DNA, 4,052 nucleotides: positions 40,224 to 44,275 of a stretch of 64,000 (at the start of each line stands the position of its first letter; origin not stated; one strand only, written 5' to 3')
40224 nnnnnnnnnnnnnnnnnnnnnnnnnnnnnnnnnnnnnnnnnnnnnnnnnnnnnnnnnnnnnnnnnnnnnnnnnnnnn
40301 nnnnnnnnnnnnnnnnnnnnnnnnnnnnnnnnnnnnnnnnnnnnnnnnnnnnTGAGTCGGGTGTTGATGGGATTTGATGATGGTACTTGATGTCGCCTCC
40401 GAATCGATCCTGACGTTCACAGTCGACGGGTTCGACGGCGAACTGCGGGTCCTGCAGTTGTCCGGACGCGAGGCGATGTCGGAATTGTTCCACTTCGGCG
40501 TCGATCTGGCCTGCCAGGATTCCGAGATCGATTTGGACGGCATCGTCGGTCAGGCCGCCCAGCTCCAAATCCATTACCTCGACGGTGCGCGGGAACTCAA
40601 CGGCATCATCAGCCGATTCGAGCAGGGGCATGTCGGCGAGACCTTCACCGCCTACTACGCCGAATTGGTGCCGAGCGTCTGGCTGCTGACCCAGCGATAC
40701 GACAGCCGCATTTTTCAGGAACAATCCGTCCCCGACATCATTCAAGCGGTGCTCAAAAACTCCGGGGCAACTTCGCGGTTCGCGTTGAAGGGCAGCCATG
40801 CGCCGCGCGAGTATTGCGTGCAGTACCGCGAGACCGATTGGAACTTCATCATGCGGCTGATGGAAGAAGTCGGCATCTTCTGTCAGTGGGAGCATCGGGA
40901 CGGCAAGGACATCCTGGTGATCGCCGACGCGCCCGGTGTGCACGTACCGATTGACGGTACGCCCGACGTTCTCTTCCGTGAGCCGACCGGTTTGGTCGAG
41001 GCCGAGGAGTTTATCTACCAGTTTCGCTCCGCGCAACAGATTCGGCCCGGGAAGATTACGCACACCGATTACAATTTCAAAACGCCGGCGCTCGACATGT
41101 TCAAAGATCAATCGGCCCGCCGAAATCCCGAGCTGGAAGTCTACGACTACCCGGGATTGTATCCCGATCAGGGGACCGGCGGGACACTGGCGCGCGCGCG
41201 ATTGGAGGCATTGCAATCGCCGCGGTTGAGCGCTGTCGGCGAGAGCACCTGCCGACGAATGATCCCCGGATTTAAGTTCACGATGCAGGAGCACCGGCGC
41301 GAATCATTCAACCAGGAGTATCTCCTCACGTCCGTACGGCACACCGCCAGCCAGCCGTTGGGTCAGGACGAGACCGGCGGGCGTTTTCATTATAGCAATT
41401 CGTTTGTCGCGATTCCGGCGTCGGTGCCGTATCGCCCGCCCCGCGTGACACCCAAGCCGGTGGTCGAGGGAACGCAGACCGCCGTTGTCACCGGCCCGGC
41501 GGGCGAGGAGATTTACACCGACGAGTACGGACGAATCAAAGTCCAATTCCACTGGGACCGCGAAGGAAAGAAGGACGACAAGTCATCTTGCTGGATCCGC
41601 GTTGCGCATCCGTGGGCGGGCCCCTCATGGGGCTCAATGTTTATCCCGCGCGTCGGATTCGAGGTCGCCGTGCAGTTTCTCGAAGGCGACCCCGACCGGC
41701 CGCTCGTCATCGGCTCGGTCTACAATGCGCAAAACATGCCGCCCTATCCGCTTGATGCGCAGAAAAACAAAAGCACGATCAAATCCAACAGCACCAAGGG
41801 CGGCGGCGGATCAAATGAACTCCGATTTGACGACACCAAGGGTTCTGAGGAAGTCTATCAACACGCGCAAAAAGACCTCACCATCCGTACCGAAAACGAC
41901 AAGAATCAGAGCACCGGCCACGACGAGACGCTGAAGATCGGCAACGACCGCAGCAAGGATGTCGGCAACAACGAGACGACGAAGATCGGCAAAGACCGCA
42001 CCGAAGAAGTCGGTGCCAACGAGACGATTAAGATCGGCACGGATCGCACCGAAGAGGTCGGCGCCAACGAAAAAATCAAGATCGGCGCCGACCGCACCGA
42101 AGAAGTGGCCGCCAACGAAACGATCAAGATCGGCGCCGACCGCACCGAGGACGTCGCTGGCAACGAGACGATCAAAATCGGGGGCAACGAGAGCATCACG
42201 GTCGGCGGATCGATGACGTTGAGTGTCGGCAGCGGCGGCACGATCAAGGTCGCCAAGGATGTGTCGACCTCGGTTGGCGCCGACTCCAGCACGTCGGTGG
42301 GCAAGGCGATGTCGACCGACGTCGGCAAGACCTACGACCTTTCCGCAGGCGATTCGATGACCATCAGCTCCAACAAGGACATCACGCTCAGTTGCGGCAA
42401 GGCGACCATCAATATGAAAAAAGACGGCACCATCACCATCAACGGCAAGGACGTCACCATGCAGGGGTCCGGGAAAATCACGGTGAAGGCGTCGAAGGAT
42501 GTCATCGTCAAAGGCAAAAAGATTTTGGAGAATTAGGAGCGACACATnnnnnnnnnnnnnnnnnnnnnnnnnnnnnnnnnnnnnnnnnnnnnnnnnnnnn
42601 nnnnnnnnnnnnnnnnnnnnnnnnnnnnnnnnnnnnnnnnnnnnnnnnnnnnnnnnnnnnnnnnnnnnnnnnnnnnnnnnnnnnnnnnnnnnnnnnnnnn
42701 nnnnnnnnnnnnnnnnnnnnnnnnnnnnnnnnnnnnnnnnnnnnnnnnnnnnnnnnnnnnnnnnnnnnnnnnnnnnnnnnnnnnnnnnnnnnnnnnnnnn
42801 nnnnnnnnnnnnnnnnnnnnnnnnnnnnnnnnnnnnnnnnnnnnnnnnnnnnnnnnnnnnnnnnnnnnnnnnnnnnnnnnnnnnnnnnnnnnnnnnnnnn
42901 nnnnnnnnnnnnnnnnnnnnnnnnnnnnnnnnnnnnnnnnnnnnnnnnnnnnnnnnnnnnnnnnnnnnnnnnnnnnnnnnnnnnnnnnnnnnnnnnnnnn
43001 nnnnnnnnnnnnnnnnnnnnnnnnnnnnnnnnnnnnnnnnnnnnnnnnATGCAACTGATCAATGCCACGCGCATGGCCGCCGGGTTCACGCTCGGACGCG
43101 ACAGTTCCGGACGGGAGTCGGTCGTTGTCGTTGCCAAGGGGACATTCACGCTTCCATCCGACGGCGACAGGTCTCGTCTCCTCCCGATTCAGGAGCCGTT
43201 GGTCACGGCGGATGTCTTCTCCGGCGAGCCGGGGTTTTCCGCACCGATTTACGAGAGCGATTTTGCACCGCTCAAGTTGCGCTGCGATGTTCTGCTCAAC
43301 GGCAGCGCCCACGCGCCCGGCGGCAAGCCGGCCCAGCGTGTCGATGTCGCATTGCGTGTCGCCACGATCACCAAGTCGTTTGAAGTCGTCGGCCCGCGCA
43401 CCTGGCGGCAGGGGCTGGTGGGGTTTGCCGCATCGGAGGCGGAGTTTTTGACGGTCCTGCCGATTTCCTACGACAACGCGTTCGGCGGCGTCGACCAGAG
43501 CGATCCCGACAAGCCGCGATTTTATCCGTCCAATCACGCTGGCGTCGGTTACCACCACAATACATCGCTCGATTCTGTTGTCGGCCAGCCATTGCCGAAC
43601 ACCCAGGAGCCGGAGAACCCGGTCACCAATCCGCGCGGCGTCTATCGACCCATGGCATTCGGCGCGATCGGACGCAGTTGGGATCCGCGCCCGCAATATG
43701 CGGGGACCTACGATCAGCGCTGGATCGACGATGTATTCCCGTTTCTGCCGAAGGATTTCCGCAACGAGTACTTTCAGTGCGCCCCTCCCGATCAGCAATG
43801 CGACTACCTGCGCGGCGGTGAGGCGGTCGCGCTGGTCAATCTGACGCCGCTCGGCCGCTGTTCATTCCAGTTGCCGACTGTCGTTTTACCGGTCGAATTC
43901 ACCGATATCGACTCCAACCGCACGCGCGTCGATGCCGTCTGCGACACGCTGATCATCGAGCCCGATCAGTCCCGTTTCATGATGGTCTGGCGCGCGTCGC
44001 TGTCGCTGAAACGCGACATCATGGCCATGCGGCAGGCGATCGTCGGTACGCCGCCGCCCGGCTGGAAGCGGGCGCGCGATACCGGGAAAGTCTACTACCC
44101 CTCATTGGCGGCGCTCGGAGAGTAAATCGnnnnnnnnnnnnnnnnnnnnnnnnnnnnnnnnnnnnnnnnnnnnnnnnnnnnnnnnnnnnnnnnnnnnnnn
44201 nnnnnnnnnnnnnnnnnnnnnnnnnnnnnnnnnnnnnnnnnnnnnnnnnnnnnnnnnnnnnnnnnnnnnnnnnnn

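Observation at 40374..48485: vgrG effector island with Tse7-like architecture: VgrG, small ORF, DUF2169, KAS-like, DUF4150-PAAR with GHH toxin, then two coupled downstream genes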

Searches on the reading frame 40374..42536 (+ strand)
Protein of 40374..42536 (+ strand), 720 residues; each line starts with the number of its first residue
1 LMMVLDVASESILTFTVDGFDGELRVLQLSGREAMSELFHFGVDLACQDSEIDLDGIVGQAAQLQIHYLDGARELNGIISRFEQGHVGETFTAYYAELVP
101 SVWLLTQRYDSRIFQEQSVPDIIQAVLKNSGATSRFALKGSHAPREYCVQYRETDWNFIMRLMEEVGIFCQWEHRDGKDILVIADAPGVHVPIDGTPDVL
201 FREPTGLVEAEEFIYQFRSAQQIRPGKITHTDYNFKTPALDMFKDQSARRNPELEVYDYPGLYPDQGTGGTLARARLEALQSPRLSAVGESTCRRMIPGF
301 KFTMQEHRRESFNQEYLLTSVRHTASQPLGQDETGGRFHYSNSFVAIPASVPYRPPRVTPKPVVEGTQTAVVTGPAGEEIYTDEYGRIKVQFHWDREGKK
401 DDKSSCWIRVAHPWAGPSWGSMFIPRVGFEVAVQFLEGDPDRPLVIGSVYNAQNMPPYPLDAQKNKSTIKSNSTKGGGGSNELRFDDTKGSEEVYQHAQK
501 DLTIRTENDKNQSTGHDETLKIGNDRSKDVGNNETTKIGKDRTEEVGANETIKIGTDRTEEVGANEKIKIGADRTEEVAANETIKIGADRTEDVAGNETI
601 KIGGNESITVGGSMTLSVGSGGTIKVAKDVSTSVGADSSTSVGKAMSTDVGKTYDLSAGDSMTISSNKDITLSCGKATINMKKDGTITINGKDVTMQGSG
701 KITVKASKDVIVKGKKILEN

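Call 3: search_protein_families(library=pfam, proteins=[window:40374-42536:+], max_evalue=0.01)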
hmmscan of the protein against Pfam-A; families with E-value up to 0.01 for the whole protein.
window:40374-42536:+ (720 aa): 6 families
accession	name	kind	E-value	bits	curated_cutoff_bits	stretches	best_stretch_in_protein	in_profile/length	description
PF05954.17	Phage_GPD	-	4.1e-94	315.6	30.1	1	32-327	1-303/305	Phage tail baseplate hub (GPD)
PF22178.3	Gp5_trimer_C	-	3.2e-54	182.3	30.9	3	467-571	1-105/112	Bacteriophage T4 gp5 C-terminal trimerisation domain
PF06715.18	Gp5_C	-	1e-20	72.7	20.4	5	580-603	1-24/24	Gp5 C-terminal repeat (3 copies)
PF04717.18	Phage_base_V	-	9.9e-16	58.3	23.8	1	382-450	11-75/75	Type VI secretion system/phage-baseplate injector OB domain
PF10106.14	DUF2345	-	0.00021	21.6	30.7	1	605-711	37-147/151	Uncharacterized protein conserved in bacteria (DUF2345)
PF20093.5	DUF6484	-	0.00037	21.5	27.6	1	427-447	39-59/61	Domain of unknown function (DUF6484)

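Call 5: search_protein_families(library=ncbifam, proteins=[window:40374-42536:+], max_evalue=0.1)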
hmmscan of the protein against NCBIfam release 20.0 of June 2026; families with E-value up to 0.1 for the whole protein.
window:40374-42536:+ (720 aa): 5 families
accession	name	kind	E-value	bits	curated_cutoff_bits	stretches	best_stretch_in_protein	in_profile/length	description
TIGR03361.1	VI_Rhs_Vgr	subfamily_domain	1.6e-189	630.8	186.35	1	14-519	2-513/513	type VI secretion system tip protein TssI/VgrG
TIGR01646.1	vgr_GE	subfamily_domain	2.8e-141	471.8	121.8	1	25-501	2-480/480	type VI secretion system tip protein VgrG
NF033848.1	VgrG_rel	hypoth_equivalog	9.1e-17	60.5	275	1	310-478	321-483/547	VgrG-related protein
NF033849.1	ser_rich_anae_1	subfamily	0.044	11.1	650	1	473-700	289-485/1163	serine-rich protein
NF045759.1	NamurgluKinAmgK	equivalog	0.099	11.7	550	0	147-179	257-289/324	N-acetylmuramate/N-acetylglucosamine kinase AmgK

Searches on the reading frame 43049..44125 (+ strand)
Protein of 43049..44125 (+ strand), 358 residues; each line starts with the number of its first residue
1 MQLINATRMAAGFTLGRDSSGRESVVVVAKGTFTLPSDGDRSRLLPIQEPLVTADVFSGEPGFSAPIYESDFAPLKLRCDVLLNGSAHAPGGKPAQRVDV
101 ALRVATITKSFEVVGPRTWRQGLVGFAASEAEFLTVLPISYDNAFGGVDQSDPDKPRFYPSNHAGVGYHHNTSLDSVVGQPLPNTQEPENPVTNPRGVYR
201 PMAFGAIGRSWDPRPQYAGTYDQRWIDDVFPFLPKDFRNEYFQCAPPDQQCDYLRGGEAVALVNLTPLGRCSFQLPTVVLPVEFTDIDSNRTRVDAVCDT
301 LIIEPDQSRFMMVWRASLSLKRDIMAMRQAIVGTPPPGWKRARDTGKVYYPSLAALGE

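Call 3: search_protein_families(library=pfam, proteins=[window:43049-44125:+], max_evalue=0.01)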
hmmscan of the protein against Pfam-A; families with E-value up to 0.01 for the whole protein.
window:43049-44125:+ (358 aa): 1 family
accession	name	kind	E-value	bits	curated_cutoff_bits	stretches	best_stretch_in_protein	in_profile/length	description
PF09937.14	DUF2169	-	2.6e-93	313.1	25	1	21-315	2-294/294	Uncharacterized protein conserved in bacteria (DUF2169)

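Call 5: search_protein_families(library=ncbifam, proteins=[window:43049-44125:+], max_evalue=0.1)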
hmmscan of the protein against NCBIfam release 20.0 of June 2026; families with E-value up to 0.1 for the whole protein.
window:43049-44125:+ (358 aa): 0 families
